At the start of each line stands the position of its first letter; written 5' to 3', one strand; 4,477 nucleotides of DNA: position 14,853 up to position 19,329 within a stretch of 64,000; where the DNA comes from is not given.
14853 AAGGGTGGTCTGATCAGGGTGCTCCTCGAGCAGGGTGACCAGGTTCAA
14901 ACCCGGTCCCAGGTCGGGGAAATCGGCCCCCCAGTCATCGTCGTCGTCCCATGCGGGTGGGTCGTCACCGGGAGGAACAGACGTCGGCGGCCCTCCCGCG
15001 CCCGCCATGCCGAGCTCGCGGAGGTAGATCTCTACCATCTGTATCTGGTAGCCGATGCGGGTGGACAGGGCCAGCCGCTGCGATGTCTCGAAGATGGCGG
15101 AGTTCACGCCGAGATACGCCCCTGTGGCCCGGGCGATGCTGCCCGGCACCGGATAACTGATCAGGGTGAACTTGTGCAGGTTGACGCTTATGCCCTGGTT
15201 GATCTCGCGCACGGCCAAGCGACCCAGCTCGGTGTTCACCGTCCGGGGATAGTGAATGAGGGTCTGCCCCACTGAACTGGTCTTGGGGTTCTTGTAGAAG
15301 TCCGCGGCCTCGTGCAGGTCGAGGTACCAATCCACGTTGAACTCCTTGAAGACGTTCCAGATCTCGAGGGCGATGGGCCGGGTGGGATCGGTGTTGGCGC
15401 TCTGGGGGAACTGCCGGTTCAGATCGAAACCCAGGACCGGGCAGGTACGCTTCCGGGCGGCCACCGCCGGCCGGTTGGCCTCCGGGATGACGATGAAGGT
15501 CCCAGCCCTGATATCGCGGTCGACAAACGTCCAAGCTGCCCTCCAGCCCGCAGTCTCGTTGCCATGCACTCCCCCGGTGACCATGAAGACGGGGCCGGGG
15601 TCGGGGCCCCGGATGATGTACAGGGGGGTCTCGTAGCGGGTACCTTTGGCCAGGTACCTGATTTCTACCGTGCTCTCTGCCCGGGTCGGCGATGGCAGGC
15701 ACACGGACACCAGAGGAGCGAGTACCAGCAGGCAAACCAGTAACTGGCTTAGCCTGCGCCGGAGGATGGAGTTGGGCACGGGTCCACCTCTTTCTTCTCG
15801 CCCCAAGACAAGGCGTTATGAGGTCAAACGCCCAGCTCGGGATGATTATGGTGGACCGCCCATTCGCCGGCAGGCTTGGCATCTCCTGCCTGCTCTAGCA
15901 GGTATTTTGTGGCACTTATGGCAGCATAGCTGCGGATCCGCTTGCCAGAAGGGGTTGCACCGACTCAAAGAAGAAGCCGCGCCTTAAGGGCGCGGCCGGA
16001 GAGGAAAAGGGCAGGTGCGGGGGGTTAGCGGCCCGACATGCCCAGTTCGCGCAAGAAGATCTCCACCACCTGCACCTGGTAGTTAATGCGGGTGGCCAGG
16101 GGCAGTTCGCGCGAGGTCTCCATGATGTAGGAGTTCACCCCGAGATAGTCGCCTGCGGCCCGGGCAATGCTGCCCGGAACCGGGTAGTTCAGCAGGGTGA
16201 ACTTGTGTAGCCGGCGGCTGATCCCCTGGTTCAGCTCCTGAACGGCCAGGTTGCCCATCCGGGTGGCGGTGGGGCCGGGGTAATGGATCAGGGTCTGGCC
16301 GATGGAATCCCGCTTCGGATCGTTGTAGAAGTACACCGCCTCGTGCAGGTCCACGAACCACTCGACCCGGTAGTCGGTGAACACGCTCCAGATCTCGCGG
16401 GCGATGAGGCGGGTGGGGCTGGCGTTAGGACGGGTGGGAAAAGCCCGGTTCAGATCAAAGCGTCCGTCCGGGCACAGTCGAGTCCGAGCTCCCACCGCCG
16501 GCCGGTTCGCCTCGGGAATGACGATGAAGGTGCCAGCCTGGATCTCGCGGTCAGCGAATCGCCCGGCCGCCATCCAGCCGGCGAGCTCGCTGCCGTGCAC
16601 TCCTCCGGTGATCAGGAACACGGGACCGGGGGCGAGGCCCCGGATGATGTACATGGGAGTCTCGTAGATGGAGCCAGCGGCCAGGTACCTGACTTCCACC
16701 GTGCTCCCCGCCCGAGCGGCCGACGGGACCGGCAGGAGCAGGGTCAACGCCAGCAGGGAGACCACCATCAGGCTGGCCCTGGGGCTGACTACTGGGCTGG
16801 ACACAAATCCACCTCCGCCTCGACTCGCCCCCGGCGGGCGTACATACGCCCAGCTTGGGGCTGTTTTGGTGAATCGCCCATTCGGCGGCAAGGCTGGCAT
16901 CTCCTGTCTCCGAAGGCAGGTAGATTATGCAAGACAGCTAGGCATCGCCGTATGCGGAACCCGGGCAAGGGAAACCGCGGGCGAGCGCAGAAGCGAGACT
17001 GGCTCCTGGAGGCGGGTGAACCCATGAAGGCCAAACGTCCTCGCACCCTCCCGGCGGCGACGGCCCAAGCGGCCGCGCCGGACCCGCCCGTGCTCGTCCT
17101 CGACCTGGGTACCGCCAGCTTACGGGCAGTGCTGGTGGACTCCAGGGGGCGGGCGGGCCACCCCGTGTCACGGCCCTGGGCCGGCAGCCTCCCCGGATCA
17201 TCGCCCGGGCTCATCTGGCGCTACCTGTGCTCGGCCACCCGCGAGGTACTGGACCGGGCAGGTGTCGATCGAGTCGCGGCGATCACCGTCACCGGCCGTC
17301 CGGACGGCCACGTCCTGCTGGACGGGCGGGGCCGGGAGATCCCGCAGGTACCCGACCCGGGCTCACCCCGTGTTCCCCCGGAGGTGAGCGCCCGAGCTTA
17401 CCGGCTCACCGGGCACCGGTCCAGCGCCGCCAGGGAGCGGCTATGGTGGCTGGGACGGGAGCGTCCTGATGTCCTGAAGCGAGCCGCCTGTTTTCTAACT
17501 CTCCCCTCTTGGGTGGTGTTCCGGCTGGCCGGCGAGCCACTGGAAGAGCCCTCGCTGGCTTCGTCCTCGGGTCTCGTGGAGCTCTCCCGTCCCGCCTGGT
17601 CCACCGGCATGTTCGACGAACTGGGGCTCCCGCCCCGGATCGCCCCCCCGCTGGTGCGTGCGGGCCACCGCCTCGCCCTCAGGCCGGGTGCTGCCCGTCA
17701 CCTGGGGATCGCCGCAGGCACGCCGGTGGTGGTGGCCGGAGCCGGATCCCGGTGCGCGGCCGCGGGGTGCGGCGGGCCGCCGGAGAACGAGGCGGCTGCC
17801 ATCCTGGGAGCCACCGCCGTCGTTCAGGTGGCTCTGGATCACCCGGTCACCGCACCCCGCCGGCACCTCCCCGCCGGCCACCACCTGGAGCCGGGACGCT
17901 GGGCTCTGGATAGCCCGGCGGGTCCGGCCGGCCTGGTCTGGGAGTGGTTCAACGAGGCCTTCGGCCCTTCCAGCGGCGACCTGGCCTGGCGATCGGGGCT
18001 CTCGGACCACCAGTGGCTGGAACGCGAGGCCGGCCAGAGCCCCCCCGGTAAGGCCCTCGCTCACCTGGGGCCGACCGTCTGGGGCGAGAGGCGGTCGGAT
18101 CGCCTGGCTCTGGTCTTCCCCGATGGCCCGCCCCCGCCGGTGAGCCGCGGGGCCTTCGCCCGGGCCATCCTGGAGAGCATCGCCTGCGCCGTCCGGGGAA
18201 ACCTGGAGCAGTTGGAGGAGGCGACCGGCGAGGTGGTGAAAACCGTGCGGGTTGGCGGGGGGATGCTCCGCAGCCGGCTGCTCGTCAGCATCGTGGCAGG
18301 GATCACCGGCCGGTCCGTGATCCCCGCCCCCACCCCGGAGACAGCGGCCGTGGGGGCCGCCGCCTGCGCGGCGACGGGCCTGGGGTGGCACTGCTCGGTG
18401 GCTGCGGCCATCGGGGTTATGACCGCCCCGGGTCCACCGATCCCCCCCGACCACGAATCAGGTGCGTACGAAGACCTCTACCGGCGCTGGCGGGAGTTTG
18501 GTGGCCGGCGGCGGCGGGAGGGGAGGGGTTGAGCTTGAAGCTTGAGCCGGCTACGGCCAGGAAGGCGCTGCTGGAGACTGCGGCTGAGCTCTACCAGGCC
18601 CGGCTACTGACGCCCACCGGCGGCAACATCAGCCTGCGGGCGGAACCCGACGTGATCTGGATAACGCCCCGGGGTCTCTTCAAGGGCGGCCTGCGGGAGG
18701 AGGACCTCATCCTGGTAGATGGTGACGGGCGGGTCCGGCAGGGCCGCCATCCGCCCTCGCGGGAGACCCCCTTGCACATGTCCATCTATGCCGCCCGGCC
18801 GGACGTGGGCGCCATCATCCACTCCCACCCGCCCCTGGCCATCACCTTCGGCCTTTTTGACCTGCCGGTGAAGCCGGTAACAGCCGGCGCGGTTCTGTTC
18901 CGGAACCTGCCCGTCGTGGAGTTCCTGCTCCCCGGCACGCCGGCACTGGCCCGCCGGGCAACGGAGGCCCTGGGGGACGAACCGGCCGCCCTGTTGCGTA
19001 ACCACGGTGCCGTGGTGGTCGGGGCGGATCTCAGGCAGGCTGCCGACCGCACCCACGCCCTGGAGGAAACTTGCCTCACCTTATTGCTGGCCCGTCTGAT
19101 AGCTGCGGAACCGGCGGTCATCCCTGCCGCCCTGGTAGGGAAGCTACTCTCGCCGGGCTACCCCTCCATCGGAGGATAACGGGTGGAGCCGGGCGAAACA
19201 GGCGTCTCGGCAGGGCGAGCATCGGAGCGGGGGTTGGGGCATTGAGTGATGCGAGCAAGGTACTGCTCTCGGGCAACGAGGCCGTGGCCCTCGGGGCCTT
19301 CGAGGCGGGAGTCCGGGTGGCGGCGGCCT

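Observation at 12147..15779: Secreted protein with five tandem M14 domains, only the first catalytically competent (four pseudo-peptidase repeats)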

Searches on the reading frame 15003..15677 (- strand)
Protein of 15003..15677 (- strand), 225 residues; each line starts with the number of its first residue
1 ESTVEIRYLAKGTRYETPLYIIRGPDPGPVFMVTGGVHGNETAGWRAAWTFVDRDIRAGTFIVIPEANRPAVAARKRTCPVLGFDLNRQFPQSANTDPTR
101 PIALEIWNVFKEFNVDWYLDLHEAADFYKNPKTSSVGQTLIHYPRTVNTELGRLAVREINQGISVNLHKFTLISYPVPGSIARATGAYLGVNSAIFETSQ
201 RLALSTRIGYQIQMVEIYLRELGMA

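Call 7: search_solved_structures(query=window:15003-15677:-, max_evalue=1, show_alignments=3)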
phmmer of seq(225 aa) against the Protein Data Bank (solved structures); distinct sequences matched with E-value up to 1: 13.
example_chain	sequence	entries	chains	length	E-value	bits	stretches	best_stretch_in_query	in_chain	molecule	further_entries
4wcm_A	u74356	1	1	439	1.3e-09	41.2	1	24-129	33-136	Conserved hypothetical secreted protein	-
3cdx_A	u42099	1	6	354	4.3e-09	39.4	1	15-132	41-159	Succinylglutamatedesuccinylase/aspartoacylase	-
2qj8_A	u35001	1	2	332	5e-09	39.2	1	26-124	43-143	Mlr6093 protein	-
4wck_A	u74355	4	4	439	1.7e-08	37.5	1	24-129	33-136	Conserved hypothetical secreted protein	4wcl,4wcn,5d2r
4q6m_A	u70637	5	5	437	4.7e-08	36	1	23-129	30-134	Conserved hypothetical secreted protein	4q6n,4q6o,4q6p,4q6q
6twl_A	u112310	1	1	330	6.1e-06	29.1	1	18-103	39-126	N-acetyl-L-2,4-diaminobutyric acid deacetylase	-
6twm_A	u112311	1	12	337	6.3e-06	29.1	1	18-103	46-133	N-acetyl-L-2,4-diaminobutyric acid deacetylase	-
3na6_A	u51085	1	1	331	0.00028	23.7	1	18-103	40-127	Succinylglutamate desuccinylase/aspartoacylase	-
3nh4_A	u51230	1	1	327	0.07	15.9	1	31-90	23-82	Aspartoacylase-2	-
3nfz_A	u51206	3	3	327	0.07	15.9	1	31-90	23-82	Aspartoacylase-2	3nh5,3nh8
1yw6_A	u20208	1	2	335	0.073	15.8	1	7-150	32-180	Succinylglutamate desuccinylase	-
4oko_A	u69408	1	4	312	0.11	15.2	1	28-126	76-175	Rapid Encystment Phenotype Protein 34 KDa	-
6vbu_1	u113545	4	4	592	0.43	13.3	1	57-123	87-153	BBS1 domain-containing protein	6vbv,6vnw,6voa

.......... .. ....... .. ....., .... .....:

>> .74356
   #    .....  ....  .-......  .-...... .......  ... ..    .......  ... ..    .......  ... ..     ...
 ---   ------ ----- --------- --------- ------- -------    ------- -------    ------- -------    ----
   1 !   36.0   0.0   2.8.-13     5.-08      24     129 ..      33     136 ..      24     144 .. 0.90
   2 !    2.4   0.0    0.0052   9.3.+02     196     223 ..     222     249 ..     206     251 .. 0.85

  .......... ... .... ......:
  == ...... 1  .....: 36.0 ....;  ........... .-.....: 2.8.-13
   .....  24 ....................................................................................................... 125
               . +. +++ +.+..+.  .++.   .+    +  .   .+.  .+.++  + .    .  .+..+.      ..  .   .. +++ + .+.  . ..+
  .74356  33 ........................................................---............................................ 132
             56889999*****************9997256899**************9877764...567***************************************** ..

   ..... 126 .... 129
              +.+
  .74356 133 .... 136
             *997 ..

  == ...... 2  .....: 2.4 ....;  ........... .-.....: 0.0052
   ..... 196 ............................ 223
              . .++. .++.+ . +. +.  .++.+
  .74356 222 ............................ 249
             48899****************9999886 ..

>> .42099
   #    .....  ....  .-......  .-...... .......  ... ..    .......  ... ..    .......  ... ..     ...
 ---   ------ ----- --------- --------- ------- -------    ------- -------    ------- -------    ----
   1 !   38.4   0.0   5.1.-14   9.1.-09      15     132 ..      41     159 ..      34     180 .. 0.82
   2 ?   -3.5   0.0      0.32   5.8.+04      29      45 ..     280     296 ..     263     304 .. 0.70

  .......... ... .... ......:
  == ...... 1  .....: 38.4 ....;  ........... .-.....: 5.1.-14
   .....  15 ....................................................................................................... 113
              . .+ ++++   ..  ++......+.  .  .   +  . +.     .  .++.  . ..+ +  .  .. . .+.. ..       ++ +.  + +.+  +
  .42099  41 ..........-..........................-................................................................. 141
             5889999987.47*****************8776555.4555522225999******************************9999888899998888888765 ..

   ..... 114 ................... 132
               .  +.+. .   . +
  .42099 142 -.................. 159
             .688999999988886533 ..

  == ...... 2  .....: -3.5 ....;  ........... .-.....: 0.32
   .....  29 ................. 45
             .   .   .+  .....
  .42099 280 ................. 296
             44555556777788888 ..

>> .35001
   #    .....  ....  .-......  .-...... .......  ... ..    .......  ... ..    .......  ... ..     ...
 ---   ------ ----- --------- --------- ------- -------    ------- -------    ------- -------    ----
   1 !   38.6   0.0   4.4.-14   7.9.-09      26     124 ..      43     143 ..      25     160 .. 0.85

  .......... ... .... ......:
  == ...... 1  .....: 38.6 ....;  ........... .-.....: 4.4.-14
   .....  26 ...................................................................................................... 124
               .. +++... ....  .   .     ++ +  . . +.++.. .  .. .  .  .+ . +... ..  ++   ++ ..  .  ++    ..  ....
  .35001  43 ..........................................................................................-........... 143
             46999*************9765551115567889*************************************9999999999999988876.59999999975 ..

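Call 42: find_related_loci(query=A2, collection=genome_contigs, flank=10000)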
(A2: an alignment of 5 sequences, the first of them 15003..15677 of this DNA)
Query A2 (225 aa) in genome_contigs; peptide patterns used: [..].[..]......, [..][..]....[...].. (x = any residue, [..] = any of these).
68 stretches matched a pattern; 10 encode a relative of the query (tblastn E <= 1e-3); 10 distinct loci.
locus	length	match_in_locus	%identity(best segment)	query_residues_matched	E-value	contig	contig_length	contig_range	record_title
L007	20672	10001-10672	67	1-224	3e-101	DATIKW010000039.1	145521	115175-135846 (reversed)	MAG TPA_asm: Bacillota bacterium isolate SMAG_U15728 k141_33599, whole genome shotgun sequence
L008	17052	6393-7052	67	4-224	2e-98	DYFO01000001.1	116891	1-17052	MAG TPA_asm: Symbiobacterium thermophilum isolate BE2011_68_19 Afr_mines_BE2011_52_length_116891_cov_6_876468, whole gen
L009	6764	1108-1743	48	5-216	6e-65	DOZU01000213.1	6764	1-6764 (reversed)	MAG TPA_asm: Clostridiales bacterium isolate UBA8125 contig_5264, whole genome shotgun sequence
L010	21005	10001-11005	43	9-223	7e-53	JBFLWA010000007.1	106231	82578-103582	MAG: Bacillota bacterium isolate MAG020 MAG020_7, whole genome shotgun sequence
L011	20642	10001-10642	41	8-224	3e-48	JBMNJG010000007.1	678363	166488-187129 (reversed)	MAG: Limnochordia bacterium isolate SBF912LR0HQ0069 contig_39700, whole genome shotgun sequence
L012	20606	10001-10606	36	28-224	7e-30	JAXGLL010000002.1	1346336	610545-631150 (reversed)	MAG: Akkermansiaceae bacterium isolate AnMBR.bin208 bin208_2, whole genome shotgun sequence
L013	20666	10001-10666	34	8-224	2e-28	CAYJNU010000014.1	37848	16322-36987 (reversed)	MAG TPA_asm: uncultured Verrucomicrobiota bacterium isolate ERP124720_co1_187 genome assembly, contig: NODE_1492_length_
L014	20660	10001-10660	31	9-218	2e-25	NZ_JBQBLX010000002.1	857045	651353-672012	Halomicrococcus sp. SG-WS-1 SG-WS-1_scaffold2, whole genome shotgun sequence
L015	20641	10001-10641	39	9-224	4e-13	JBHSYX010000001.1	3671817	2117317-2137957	Halobacteriaceae archaeon GCM10025711 strain CCUG 34874 GCM70025711_6, whole genome shotgun sequence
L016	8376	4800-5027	30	29-92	3e-5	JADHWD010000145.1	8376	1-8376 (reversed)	MAG: bacterium isolate BS750m-G18 BS-750m-C16882, whole genome shotgun sequence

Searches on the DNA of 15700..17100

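Call 72: search_rna_families(source=window, start=15700, end=17100, threshold=evalue, max_evalue=1)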
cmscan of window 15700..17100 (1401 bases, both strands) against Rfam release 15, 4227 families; matches with E-value up to 1: 1.
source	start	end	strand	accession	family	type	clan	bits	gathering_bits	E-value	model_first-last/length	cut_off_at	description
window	15960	16019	-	RF00519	suhB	Gene; sRNA;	CL00108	19.1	41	0.46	1-77/77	no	Makes More Granules Regulator RNA (mmgR)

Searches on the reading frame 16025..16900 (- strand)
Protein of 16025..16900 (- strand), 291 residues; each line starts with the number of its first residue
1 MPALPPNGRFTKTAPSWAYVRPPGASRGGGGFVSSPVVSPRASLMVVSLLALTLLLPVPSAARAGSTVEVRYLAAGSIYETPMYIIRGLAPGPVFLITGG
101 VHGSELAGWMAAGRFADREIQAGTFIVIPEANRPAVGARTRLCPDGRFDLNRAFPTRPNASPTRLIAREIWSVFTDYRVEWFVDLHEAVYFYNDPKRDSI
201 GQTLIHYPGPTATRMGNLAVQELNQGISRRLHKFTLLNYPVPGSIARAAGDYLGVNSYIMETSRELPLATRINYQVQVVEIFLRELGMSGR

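Call 3: search_protein_families(library=pfam, proteins=[window:16025-16900:-], max_evalue=0.01)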
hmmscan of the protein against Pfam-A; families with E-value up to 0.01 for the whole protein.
window:16025-16900:- (291 aa): 2 families
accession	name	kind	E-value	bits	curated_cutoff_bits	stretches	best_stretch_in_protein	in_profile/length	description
PF24827.1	AstE_AspA_cat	-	1.2e-13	51.4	25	1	91-188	1-106/192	Succinylglutamate desuccinylase/Aspartoacylase catalytic domain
PF17033.10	Peptidase_M99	-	4.3e-08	33.4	27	1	91-193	35-135/267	Carboxypeptidase controlling helical cell shape catalytic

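Call 4: search_protein_families(library=ncbifam, proteins=[window:16025-16900:-], max_evalue=0.01)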
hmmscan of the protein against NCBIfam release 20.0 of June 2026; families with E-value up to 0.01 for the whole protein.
window:16025-16900:- (291 aa): 1 family
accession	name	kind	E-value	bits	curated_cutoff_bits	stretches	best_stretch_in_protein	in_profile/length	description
TIGR02994.1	ectoine_eutE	equivalog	3.6e-11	42.6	402.7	1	81-170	37-128/325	N(2)-acetyl-L-2,4-diaminobutanoate deacetylase DoeB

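Call 10: find_encoding_contigs(protein=window:16025-16900:-, flank=3000, max_places=4)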
Protein window:16025-16900:- (291 aa): no gene with exactly this product is on record in the collection.

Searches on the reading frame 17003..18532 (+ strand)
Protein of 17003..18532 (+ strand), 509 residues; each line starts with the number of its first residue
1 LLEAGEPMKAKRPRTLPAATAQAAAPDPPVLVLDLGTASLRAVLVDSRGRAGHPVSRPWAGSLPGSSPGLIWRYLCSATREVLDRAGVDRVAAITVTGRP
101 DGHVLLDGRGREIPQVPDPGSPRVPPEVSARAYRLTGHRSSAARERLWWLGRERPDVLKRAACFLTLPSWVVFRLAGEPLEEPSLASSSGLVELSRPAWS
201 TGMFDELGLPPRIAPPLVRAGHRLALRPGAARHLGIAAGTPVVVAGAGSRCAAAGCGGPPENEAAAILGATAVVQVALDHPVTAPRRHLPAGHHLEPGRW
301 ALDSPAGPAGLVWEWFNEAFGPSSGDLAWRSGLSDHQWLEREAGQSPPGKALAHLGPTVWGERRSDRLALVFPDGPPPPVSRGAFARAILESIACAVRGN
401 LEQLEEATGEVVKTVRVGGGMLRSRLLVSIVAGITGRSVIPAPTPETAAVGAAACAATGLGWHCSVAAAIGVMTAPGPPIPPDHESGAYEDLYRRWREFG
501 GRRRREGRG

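Call 27: search_protein_families(library=pfam, proteins=[window:17003-18532:+], max_evalue=0.001)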
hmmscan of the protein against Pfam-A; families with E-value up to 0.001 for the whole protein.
window:17003-18532:+ (509 aa): 2 families
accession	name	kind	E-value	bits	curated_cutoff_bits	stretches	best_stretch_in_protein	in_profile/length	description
PF00370.27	FGGY_N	-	1.2e-21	77.9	28.8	2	145-253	134-243/245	FGGY family of carbohydrate kinases, N-terminal domain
PF02782.22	FGGY_C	-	1.5e-19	71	27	1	264-458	1-196/198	FGGY family of carbohydrate kinases, C-terminal domain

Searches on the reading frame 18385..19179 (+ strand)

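Call 62: search_protein_families(library=pfam, proteins=[window:18385-19179:+], max_evalue=0.00001)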
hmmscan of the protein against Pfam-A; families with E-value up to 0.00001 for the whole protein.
window:18385-19179:+ (264 aa): 1 family
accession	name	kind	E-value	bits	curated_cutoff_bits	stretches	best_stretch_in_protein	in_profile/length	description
PF00596.27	Aldolase_II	-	1.5e-45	155.8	22.2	1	61-232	2-181/183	Class II Aldolase and Adducin N-terminal domain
